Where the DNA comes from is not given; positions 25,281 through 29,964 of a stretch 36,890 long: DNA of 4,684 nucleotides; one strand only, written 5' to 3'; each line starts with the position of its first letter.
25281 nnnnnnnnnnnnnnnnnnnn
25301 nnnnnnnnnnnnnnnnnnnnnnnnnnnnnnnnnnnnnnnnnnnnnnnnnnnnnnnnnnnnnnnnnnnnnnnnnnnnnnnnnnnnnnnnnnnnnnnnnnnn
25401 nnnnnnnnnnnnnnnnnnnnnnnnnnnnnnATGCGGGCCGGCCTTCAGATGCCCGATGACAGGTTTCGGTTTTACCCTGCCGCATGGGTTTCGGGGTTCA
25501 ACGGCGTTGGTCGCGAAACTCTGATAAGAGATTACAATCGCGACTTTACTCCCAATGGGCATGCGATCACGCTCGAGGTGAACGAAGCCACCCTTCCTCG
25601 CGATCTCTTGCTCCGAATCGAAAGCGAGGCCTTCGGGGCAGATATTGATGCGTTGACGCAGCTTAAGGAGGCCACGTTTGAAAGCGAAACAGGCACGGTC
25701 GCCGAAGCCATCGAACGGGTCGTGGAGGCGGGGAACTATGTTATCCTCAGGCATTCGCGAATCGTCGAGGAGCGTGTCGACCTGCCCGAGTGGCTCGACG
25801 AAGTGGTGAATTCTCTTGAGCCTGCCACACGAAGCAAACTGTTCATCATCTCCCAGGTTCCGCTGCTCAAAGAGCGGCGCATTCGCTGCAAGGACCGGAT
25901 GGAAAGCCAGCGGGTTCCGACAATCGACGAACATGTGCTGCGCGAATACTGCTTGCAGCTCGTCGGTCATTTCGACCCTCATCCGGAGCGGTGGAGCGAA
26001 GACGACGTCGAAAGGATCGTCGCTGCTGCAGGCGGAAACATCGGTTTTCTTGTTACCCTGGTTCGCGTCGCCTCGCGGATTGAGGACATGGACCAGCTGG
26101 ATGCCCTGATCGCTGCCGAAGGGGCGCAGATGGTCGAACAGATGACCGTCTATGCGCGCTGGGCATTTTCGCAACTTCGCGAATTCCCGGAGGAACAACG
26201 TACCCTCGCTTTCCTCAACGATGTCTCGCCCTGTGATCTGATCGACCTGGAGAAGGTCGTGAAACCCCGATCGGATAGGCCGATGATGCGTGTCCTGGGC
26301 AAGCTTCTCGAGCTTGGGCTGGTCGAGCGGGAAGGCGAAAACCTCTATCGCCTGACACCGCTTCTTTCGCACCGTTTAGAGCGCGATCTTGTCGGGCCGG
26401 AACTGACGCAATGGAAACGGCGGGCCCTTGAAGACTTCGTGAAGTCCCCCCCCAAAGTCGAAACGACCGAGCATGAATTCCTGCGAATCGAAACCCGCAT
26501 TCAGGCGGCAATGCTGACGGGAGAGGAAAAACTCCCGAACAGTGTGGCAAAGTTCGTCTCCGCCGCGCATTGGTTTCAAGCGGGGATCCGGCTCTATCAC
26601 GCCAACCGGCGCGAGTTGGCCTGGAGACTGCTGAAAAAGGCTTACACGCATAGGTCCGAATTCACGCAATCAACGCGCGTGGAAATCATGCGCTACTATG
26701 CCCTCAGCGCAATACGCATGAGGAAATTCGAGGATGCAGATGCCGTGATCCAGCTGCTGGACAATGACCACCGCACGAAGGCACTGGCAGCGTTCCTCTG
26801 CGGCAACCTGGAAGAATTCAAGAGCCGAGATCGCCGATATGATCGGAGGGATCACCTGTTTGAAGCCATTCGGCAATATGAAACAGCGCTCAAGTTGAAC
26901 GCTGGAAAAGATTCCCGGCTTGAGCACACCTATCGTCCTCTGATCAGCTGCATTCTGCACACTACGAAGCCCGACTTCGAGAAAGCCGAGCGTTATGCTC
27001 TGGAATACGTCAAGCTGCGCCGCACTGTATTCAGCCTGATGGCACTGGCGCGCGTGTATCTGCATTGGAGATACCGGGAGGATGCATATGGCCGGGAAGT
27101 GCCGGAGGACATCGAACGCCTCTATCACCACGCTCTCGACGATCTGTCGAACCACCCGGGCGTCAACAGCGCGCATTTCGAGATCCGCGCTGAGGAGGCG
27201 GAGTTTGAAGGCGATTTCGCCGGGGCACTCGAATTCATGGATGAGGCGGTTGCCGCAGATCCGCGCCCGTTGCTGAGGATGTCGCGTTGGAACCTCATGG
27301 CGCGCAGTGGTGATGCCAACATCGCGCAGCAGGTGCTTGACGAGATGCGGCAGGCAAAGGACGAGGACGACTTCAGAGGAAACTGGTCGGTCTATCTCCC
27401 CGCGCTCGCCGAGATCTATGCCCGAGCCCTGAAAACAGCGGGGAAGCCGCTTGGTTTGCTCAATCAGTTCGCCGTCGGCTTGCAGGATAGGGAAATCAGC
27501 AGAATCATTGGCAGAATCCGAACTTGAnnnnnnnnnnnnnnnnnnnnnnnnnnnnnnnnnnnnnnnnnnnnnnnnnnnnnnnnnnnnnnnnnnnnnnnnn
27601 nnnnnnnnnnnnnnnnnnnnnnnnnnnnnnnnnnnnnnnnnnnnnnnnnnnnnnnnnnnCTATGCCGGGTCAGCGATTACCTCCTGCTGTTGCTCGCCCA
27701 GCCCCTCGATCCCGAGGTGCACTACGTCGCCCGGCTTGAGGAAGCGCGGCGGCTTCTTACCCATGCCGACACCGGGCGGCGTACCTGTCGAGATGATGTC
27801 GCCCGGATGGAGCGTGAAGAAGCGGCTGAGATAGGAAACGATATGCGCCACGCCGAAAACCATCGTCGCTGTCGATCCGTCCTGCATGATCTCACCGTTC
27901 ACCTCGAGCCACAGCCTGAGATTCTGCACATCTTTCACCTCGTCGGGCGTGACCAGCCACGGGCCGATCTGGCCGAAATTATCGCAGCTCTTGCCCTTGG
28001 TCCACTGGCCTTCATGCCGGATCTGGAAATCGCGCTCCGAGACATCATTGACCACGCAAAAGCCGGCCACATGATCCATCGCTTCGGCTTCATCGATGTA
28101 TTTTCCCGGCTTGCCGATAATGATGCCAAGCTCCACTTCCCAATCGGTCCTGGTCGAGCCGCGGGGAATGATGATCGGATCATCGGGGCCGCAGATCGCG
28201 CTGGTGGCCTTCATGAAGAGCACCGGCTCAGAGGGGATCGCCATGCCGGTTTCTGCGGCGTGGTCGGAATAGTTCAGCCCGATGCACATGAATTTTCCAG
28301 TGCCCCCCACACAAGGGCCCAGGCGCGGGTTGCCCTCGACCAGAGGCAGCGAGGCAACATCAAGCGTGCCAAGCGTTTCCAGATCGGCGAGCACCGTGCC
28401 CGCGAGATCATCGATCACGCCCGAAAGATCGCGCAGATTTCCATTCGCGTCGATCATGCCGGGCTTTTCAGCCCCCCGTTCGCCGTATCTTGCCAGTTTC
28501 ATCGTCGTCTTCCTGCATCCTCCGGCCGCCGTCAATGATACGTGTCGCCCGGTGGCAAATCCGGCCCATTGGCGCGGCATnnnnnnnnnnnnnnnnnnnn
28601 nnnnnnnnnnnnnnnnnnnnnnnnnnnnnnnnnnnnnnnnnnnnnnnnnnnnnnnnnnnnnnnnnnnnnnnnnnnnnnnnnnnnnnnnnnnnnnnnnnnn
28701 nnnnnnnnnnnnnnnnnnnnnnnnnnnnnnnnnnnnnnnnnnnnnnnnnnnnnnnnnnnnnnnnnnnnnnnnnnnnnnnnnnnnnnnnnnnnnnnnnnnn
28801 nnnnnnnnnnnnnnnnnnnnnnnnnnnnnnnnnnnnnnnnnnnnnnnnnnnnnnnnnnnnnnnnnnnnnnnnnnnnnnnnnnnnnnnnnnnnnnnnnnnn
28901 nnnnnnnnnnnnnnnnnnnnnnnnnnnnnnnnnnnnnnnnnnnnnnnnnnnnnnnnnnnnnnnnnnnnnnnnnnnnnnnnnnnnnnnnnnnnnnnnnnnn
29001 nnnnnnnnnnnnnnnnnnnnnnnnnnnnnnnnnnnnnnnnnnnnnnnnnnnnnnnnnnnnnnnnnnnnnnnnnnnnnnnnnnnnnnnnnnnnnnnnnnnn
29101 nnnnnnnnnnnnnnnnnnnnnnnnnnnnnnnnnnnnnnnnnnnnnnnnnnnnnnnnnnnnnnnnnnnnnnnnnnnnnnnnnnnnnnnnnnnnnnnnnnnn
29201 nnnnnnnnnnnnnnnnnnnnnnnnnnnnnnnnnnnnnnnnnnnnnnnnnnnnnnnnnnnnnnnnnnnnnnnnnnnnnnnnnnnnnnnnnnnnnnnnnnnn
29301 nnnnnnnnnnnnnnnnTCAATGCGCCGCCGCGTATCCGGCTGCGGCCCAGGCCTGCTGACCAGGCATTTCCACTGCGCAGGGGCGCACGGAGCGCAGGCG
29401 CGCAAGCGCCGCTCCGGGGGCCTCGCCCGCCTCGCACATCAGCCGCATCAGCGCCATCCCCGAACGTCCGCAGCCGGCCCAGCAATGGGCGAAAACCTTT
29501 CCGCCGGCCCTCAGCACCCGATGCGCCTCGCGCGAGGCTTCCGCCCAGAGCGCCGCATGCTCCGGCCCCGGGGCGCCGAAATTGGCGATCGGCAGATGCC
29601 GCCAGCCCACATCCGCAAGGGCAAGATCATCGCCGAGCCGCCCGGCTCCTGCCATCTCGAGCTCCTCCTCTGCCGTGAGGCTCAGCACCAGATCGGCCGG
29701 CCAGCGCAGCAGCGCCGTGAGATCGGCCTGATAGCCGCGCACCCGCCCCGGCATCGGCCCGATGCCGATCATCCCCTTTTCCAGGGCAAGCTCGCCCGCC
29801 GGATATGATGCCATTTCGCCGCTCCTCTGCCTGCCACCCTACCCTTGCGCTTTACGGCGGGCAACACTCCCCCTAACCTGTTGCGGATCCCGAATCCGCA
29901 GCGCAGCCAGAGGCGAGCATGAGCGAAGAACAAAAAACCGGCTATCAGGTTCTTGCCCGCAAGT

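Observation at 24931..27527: TIR + STAND(NB-ARC-like) + TPR module next to tRNA-Pro: candidate NLR-like antiviral system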

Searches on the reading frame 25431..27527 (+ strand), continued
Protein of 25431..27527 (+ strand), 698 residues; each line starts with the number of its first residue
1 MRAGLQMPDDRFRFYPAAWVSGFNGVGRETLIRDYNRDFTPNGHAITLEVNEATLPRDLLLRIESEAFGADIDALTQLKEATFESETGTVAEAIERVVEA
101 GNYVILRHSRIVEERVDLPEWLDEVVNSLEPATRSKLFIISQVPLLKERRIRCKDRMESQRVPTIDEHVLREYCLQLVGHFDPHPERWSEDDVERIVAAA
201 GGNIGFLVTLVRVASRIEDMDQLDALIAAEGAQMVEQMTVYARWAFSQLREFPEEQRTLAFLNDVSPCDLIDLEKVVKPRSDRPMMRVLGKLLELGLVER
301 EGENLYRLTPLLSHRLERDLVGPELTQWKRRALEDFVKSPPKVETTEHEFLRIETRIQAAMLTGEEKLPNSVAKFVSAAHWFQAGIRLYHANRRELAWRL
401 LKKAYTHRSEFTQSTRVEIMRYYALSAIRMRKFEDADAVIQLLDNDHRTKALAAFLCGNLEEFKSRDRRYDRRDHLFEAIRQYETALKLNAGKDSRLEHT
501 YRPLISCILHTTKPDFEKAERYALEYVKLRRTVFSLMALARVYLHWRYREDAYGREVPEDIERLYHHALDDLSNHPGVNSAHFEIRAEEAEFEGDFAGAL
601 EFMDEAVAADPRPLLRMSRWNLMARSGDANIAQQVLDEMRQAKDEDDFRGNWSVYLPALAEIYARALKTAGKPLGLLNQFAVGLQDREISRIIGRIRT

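Call 70: search_dna_similar(query=P0002, collection=phages, mode=protein, max_rows=15)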
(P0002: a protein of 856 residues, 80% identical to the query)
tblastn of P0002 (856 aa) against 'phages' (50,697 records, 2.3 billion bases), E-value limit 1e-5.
No match.

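Call 72: find_encoding_contigs(protein=P0075, flank=4000, max_places=2)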
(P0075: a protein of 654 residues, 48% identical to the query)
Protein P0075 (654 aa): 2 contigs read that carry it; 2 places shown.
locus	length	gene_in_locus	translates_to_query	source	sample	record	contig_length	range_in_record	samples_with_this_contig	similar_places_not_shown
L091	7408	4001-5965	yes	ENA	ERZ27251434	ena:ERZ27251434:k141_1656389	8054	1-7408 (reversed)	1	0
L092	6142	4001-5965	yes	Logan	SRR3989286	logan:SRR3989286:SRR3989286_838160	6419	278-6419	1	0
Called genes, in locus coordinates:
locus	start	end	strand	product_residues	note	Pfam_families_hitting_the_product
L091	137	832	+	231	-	PF13676:TIR_2 (weak)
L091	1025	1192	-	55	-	-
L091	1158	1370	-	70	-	-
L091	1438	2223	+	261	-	PF17278:DUF5343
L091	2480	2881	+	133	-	PF02452:PemK_toxin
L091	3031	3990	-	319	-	PF12760:Zn_ribbon_IS1595, PF12762:DDE_Tnp_IS1595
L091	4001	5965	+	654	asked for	-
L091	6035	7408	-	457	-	?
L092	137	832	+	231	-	PF13676:TIR_2 (weak)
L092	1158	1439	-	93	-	-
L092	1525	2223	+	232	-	PF17278:DUF5343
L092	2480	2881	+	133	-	PF02452:PemK_toxin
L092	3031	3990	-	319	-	PF12760:Zn_ribbon_IS1595, PF12762:DDE_Tnp_IS1595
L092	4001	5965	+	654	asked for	-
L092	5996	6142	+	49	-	?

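Call 73: find_encoding_contigs(protein=P0066, flank=4000, max_places=2)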
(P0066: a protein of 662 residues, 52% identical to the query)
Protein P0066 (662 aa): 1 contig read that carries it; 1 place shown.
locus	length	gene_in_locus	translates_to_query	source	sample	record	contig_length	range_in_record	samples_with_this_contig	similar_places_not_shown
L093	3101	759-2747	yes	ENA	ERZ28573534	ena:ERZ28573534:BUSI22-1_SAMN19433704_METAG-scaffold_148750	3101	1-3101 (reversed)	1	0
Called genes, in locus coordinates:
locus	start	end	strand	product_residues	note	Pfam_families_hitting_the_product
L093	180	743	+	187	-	-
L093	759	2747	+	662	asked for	-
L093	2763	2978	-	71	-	-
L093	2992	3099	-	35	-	?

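Call 78: get_annotated_region(hit=H1, flank=8000)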
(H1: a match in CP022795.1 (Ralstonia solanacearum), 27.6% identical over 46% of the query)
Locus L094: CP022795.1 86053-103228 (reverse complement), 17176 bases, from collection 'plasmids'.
description: Ralstonia solanacearum strain SL2330 plasmid unnamed, complete sequence
organism: Ralstonia solanacearum (NCBI taxid 305)
taxonomy: Bacteria; Pseudomonadota; Betaproteobacteria; Burkholderiales; Burkholderiaceae; Ralstonia; Ralstonia solanacearum
host: -; source: Solanum tuberosum,single cell,Potato bacterial wilt; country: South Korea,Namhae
typing (MOB-suite, as given by PLSDB): mobilizable; relaxase MOBP
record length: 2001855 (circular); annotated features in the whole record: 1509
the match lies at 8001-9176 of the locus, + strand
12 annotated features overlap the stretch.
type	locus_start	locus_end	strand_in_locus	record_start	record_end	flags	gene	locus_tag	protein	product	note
CDS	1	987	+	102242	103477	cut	-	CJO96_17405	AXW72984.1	2,4-dienoyl-CoA reductase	-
CDS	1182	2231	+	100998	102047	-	-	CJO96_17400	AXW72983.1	lyase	-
CDS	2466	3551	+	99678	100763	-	-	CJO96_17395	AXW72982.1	hypothetical protein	-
CDS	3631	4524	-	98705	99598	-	-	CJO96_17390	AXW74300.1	EamA/RhaT family transporter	-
CDS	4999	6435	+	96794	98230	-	-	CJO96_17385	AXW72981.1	GGDEF domain-containing protein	-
CDS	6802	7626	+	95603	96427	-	-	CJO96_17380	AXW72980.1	IS5/IS1182 family transposase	-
CDS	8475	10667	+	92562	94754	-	-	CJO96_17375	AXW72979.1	hypothetical protein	-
CDS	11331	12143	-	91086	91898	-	-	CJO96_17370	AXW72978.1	serine protease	-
CDS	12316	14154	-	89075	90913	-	-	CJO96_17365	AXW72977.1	DNA helicase II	-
CDS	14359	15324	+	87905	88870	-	-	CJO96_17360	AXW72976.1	IS5/IS1182 family transposase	-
CDS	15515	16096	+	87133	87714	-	-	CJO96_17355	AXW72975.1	hypothetical protein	-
CDS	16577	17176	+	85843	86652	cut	-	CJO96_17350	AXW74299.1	DUF2242 domain-containing protein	-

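Call 81: search_protein_representatives(protein=window:25431-27527:+)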
Query: 698 residues. Proteins with E-value up to 0.001 (for the whole library): 75; up to 1e-10: 54; up to 1e-30: 33. The best 75 are listed.
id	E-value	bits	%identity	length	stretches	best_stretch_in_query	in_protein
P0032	1.0e-249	847.1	56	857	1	8-695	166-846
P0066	5.1e-216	735.8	54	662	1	37-695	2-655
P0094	3.0e-174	597.7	55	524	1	173-697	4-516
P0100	2.2e-172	591.6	44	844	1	7-696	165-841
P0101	9.5e-172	589.5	44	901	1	7-694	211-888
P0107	2.2e-169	581.7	43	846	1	6-697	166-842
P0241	1.3e-129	450.3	37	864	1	10-696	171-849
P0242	2.4e-122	426.2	38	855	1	12-697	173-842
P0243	4.3e-111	389.0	35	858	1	11-683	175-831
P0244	2.3e-103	363.5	37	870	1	8-642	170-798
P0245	3.1e-96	339.9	46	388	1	316-696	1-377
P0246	1.8e-90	320.9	51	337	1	361-697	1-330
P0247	1.4e-83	298.1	32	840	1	8-672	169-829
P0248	2.6e-83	297.2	48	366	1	254-580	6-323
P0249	8.5e-83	295.6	53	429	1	10-260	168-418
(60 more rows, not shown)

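Call 87: fold_search(model_id=the predicted structure, library=viral)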
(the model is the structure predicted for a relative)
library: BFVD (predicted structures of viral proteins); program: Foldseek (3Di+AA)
matches with E <= 10: 694; with E <= 0.001: 2
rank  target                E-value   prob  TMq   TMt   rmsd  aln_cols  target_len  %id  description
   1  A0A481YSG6            1.2e-04  1.00  0.19  0.32  21.6       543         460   11  Ankyrin repeat protein [Marseillevirus LCMAC102]
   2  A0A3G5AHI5            2.3e-04  1.00  0.18  0.28  17.2       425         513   10  Uncharacterized protein [Sylvanvirus sp.]
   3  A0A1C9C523            1.0e-03  1.00  0.19  0.37  14.4       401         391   10  Putative replication factor C subunit 1 [Heterosigma akashiwo virus 01]
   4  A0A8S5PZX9            1.3e-03  1.00  0.18  0.24  29.8       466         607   15  Serine-pyruvate aminotransferase [Siphoviridae sp. ctOCb13]
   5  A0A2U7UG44            1.5e-03  1.00  0.17  0.33  17.1       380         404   12  Replication factor C subunit [Pandoravirus macleodensis]
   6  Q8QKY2                1.6e-03  1.00  0.17  0.40  18.4       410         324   11  EsV-1-87 [Ectocarpus siliculosus virus 1 (isolate New Zealand/Kaikoura/1988)]
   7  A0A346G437            2.6e-03  1.00  0.18  0.38  17.8       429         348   11  (no name in the UniProt tables at hand)
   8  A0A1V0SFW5            3.1e-03  1.00  0.16  0.27  19.4       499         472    9  Replication factor C small subunit [Hokovirus HKV1]
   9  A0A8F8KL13            3.3e-03  1.00  0.20  0.47   9.9       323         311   10  Replication factor C clamp loader [Clandestinovirus]
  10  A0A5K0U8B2            3.3e-03  0.99  0.18  0.21  21.7       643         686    9  ATP-dependent metallopeptidase FtsH/Yme1/Tma family protein [Yasminevirus sp. GU-2018]
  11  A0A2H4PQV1            4.0e-03  1.00  0.19  0.35  24.1       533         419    9  (no name in the UniProt tables at hand)
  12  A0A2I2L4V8            4.2e-03  1.00  0.25  0.39  11.8       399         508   12  Tetratricopeptide repeat protein [Orpheovirus IHUMI-LCC2]
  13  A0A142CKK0            4.2e-03  0.80  0.17  0.17  35.6       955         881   12  (no name in the UniProt tables at hand)
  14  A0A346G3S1            4.7e-03  1.00  0.19  0.32  16.7       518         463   11  (no name in the UniProt tables at hand)
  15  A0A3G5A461            5.3e-03  1.00  0.17  0.27  18.3       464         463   12  RING-type domain-containing protein [Harvfovirus sp.]
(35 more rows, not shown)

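Call 92: find_related_loci(query=A1, collection=viral_contigs, flank=8000)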
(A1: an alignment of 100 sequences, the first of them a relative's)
Query A1 (856 aa) in viral_contigs; peptide patterns used: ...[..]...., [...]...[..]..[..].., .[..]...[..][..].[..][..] (x = any residue, [..] = any of these).
17 stretches matched a pattern, but none encodes a relative of the query by tblastn (E <= 1e-3).

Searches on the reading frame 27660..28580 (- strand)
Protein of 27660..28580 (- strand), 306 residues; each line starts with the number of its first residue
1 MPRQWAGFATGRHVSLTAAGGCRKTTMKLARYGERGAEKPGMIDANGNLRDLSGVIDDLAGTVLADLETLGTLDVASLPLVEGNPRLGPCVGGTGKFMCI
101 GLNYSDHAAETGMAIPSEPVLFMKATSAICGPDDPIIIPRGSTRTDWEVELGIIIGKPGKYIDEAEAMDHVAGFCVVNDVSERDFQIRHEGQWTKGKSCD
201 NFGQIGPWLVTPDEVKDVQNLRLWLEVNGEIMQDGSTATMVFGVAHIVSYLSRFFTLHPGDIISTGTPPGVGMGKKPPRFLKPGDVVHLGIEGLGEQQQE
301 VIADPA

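Call 27: search_protein_families(library=pfam, proteins=[window:27660-28580:-], max_evalue=0.001)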
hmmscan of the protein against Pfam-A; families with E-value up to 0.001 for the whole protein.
window:27660-28580:- (306 aa): 1 family
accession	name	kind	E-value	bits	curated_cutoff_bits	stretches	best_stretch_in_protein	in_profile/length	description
PF01557.24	FAA_hydrolase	-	2.7e-74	249.9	23.9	1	96-301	1-213/214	Fumarylacetoacetate (FAA) hydrolase C-terminal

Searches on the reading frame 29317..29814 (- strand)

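Call 27: search_protein_families(library=pfam, proteins=[window:29317-29814:-], max_evalue=0.001)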
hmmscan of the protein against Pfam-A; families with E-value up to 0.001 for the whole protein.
window:29317-29814:- (165 aa): 3 families
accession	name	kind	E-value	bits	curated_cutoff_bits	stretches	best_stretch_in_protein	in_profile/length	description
PF22785.1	Tc-R-P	-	1.2e-05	26.2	27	1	63-126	42-101/106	Polymorphic toxin system, DSP-PTPase phosphatase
PF00782.25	DSPc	-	0.00051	20.3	33.5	1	98-154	67-124/133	Dual specificity phosphatase, catalytic domain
PF22784.1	PTP-SAK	-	0.00058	20.4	27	1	31-137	23-120/153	Swiss Army Knife protein, DSP-PTPase phosphatase domain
